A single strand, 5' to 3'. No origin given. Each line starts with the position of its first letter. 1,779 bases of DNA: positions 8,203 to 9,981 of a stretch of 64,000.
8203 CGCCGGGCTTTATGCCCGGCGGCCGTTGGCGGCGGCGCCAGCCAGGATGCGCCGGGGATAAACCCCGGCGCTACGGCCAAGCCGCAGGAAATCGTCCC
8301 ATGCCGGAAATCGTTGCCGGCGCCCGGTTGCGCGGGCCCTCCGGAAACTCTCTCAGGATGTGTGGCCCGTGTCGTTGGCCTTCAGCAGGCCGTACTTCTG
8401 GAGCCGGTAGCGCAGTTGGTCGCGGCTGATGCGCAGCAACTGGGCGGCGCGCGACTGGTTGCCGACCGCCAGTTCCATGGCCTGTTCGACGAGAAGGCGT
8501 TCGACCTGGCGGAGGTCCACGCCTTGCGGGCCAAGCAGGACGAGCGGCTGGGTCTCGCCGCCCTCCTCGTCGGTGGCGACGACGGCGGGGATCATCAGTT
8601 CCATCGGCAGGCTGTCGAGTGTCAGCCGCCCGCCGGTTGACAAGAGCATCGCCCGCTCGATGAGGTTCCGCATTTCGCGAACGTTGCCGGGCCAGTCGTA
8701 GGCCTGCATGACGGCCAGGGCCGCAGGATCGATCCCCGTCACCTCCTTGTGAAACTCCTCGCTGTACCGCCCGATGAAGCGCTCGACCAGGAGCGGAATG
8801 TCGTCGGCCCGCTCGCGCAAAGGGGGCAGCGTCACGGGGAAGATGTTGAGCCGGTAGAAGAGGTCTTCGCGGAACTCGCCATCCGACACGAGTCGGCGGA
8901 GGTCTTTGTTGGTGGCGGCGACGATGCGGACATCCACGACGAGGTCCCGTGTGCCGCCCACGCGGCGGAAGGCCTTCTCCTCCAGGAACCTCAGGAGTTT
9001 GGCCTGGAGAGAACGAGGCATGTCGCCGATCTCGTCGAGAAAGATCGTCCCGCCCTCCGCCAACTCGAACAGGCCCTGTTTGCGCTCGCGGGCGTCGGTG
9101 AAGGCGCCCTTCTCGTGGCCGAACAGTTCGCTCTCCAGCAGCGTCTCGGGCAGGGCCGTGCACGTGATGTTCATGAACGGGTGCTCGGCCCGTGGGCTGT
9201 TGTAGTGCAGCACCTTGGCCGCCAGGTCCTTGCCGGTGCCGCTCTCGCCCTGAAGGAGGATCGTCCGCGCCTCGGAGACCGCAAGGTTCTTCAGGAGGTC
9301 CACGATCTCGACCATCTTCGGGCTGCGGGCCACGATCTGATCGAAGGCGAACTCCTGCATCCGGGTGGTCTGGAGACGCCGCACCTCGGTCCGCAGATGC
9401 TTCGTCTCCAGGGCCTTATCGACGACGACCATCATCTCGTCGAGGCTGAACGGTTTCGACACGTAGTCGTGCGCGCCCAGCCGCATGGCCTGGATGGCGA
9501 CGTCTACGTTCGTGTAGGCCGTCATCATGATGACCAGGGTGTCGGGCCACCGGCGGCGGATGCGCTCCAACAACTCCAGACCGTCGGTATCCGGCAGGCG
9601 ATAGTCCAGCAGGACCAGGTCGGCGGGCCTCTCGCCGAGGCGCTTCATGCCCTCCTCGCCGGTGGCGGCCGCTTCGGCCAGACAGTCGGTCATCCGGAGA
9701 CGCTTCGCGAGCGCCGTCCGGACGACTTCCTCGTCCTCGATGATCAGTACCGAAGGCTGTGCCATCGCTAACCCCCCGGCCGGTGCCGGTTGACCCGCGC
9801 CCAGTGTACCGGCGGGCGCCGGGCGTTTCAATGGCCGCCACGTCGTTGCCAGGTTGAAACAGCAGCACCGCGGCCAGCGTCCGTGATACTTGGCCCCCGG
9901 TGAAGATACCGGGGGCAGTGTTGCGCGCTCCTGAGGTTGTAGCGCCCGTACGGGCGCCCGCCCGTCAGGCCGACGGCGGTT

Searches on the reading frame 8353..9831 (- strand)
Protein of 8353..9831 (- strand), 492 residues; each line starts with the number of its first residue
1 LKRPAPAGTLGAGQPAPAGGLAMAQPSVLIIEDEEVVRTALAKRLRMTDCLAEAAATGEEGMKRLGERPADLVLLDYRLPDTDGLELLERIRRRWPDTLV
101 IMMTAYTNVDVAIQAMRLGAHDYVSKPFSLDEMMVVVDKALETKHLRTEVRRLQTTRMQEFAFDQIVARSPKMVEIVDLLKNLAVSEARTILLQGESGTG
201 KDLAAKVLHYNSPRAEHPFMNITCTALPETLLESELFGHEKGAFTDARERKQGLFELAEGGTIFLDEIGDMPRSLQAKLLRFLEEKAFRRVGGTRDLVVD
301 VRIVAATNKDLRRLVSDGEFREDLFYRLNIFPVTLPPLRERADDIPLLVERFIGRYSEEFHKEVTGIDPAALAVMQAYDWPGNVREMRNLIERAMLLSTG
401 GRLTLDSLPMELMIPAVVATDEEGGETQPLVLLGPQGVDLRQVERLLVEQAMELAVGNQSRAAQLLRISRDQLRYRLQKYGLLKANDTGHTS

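Call 51: search_protein_families(library=pfam, proteins=[window:8353-9831:-], max_evalue=0.0001)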
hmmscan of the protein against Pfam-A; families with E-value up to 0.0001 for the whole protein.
window:8353-9831:- (492 aa): 6 families
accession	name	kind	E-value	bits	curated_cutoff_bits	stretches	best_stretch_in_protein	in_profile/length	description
PF00158.32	Sigma54_activat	-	1.3e-66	223.8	20.2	1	166-333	1-167/168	Sigma-54 interaction domain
PF00072.30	Response_reg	-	1.8e-29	102.5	30.2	1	28-137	1-110/111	Response regulator receiver domain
PF25601.1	AAA_lid_14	-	1.8e-26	92.2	27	1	339-413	1-75/87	AAA+ ATPase lid domain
PF14532.12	Sigma54_activ_2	-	5.9e-20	72.3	25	1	167-338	1-138/138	Sigma-54 interaction domain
PF02954.25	HTH_8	-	3.8e-12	46.2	22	1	440-480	2-42/42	Bacterial regulatory protein, Fis family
PF07728.20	AAA_5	-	1.8e-07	31.6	22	1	191-309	2-123/139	AAA domain (dynein-related subfamily)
